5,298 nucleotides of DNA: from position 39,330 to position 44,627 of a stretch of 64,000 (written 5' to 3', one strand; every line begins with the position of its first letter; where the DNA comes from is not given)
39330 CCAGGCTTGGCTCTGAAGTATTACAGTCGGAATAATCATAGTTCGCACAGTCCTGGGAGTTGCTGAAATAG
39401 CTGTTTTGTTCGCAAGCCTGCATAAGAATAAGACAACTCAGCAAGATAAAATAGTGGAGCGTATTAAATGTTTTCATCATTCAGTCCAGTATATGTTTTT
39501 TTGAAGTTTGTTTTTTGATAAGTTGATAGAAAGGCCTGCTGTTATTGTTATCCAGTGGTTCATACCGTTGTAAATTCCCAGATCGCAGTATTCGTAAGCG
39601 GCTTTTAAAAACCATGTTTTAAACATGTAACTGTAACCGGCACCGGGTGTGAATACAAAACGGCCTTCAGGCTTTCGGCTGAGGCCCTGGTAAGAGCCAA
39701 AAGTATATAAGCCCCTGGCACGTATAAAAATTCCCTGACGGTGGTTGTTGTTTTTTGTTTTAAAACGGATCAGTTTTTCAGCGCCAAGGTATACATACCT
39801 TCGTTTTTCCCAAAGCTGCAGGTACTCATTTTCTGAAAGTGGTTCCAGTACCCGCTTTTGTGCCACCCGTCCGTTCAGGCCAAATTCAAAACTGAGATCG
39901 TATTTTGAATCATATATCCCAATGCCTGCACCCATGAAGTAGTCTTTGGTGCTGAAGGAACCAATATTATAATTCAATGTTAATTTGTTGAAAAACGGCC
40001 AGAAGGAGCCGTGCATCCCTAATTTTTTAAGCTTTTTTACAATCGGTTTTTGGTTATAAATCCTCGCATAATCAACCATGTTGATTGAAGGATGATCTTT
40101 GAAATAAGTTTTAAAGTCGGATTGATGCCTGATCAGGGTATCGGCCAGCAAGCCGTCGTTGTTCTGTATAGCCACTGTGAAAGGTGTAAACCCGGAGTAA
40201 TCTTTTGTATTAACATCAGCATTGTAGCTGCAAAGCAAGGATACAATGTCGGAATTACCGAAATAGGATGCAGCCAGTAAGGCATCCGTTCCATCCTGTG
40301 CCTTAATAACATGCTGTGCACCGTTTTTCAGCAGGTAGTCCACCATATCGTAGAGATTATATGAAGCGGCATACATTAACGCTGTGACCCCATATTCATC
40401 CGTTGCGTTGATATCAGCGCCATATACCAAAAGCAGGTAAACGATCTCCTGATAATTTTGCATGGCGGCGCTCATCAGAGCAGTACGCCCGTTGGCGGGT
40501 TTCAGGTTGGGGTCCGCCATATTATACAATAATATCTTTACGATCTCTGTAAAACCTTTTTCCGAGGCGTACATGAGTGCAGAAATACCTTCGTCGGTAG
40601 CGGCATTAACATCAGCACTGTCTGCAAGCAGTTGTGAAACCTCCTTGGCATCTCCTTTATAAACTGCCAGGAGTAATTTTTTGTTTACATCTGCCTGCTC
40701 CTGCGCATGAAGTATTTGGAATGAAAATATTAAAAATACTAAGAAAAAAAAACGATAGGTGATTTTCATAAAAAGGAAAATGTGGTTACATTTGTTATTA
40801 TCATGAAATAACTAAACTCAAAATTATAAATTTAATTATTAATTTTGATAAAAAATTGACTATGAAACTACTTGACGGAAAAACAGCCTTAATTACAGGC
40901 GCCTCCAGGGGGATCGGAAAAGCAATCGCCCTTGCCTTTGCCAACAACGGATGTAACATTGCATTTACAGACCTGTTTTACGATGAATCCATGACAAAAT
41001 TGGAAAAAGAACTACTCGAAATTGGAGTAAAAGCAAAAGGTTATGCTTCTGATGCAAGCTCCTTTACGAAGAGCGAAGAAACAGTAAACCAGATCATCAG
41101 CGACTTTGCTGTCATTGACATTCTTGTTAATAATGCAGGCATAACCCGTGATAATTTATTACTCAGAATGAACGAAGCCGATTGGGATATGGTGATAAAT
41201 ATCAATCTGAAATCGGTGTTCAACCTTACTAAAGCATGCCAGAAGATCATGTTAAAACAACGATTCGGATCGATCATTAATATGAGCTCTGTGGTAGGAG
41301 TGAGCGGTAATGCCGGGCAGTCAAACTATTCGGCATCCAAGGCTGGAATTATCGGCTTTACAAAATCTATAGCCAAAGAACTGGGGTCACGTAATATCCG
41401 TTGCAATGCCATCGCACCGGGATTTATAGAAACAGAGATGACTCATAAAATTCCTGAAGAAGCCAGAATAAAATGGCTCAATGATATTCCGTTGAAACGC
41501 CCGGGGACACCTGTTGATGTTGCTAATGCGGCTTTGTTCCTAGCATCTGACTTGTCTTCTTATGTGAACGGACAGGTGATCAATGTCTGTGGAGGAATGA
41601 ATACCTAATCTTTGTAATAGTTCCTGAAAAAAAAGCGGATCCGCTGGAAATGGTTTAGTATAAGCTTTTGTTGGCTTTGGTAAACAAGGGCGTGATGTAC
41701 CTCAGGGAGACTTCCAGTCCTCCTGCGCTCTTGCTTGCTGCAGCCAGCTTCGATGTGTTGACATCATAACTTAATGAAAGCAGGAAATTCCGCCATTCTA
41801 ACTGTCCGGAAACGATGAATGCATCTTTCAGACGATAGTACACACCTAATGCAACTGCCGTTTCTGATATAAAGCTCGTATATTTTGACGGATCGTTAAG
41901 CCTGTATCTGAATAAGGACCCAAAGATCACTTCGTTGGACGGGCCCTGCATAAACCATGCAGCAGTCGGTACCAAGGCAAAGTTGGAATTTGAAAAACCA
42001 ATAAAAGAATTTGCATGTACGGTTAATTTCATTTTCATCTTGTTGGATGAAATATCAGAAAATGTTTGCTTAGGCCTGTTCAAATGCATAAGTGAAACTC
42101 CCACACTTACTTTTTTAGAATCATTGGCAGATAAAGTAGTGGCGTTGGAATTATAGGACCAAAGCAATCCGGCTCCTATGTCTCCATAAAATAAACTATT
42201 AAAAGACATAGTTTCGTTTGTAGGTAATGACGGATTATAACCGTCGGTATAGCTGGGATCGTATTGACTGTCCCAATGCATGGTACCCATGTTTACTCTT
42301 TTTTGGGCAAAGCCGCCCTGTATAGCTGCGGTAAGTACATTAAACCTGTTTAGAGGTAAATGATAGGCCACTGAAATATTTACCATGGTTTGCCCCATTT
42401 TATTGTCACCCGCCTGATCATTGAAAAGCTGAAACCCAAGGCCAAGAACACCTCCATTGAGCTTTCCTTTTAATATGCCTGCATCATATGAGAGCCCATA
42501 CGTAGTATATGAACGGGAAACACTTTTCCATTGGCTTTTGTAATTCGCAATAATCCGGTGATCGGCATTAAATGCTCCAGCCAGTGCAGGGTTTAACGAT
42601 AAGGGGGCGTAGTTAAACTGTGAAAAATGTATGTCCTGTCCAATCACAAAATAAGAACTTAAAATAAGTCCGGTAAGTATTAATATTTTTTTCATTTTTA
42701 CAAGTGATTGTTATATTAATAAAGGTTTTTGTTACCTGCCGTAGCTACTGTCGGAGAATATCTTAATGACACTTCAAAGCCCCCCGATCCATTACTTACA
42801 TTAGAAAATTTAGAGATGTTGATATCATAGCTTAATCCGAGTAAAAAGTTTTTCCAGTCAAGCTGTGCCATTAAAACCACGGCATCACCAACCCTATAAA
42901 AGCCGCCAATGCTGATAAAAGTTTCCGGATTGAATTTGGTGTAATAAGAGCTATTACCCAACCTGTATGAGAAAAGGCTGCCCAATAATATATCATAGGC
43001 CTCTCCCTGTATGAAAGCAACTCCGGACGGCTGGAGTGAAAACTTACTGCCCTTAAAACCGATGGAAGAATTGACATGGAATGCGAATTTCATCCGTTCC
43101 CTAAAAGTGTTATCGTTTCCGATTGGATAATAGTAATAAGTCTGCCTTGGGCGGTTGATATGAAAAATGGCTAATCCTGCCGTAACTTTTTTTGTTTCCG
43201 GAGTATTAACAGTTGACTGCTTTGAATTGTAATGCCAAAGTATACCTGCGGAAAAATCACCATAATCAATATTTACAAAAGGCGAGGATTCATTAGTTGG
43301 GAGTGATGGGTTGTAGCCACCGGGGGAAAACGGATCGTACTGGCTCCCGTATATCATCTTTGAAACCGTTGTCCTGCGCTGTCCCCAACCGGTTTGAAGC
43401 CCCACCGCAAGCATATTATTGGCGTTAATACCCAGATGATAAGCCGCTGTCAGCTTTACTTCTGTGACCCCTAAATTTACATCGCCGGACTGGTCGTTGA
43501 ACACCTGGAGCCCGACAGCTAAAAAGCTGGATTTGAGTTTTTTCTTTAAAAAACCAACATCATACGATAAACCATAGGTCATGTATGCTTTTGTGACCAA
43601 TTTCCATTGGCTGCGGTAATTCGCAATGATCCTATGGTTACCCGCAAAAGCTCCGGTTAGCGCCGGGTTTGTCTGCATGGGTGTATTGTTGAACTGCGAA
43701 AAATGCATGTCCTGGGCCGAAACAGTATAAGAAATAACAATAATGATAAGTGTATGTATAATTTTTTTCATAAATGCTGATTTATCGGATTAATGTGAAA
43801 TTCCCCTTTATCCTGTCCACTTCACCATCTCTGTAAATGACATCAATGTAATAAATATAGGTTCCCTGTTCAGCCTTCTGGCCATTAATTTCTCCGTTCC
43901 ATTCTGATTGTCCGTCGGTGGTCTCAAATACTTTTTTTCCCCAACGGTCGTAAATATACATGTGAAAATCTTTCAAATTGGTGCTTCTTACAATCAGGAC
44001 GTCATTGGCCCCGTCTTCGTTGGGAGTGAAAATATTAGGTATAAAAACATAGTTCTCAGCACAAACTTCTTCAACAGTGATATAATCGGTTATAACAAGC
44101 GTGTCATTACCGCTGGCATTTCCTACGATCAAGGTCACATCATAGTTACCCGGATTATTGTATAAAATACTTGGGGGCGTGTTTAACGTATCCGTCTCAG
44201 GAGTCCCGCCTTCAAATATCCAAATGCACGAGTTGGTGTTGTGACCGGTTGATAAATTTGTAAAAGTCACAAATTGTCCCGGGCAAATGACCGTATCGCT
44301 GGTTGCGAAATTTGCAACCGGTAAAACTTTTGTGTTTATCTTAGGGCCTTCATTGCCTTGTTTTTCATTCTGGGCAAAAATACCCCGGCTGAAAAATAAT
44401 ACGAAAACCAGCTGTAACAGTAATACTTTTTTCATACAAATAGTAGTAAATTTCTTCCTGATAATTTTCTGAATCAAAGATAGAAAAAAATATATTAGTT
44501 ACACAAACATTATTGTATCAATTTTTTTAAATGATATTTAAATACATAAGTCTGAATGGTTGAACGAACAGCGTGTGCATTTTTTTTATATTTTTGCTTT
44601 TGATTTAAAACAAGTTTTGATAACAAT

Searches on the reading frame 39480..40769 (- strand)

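Call 90: search_protein_families(library=pfam, proteins=[window:39480-40769:-], max_evalue=0.00001)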
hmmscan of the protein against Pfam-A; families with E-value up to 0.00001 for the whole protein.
window:39480-40769:- (430 aa): 5 families
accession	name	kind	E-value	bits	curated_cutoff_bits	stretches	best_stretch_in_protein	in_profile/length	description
PF12796.13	Ank_2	-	8.1e-49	164.6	27.3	4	32-124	1-90/90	Ankyrin repeats (3 copies)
PF00023.36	Ank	-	1.3e-33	113.6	21.1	1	93-124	1-32/33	Ankyrin repeat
PF13637.12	Ank_4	-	9.1e-24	83.4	22.7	1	100-147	3-50/50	Ankyrin repeats (many copies)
PF13606.12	Ank_3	-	3.7e-22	76.1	22.3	0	126-151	1-26/30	Ankyrin repeat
PF13857.12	Ank_5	-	4.7e-20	71.9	27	1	113-151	1-40/56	Ankyrin repeats (many copies)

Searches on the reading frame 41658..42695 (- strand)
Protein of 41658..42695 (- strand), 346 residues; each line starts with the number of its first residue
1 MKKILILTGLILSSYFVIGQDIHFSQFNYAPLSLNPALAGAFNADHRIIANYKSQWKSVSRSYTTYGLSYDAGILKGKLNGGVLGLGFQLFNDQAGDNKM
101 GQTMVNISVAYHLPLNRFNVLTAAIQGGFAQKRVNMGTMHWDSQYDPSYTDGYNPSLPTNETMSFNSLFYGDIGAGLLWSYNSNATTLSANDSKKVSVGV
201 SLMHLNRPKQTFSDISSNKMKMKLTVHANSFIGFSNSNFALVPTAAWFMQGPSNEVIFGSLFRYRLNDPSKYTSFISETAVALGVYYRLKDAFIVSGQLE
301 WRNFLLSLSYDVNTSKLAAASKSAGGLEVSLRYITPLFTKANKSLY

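Call 71: search_protein_families(library=pfam, proteins=[window:41658-42695:-], max_evalue=0.00001)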
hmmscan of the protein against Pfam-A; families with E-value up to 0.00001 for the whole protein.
window:41658-42695:- (346 aa): 1 family
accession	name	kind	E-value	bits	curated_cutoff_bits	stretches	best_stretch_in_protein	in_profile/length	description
PF11751.14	PorP_SprF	-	7.8e-43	147.4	22.3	1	19-333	4-273/273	Type IX secretion system membrane protein PorP/SprF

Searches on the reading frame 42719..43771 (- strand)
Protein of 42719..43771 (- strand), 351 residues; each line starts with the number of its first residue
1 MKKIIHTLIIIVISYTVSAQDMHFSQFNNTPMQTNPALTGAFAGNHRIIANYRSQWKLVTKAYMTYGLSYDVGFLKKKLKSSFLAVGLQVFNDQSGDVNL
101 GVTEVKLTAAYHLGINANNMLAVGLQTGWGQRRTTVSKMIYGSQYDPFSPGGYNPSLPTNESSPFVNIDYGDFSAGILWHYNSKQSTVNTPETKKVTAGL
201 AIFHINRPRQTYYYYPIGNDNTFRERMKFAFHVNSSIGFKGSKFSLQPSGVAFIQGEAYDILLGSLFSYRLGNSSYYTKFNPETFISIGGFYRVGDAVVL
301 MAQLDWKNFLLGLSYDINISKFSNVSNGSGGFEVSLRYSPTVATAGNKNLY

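Call 71: search_protein_families(library=pfam, proteins=[window:42719-43771:-], max_evalue=0.00001)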
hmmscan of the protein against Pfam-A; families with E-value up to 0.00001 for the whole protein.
window:42719-43771:- (351 aa): 1 family
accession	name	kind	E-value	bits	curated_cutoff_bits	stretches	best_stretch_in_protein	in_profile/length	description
PF11751.14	PorP_SprF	-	4.8e-36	125.1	22.3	1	18-338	3-273/273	Type IX secretion system membrane protein PorP/SprF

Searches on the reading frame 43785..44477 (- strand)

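Call 71: search_protein_families(library=pfam, proteins=[window:43785-44477:-], max_evalue=0.00001)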
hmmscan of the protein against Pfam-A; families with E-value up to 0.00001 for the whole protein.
window:43785-44477:- (231 aa): 3 families
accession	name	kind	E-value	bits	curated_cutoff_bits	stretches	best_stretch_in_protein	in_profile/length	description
PF13585.12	CHU_C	-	3.7e-20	72.3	27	1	145-219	2-76/86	CHU_C Type IX secretion signal domain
PF18911.6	PKD_4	-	3.2e-11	43.5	27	1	52-135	3-85/85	PKD domain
PF00801.26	PKD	-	3e-08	34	23.5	1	56-127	3-74/80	PKD domain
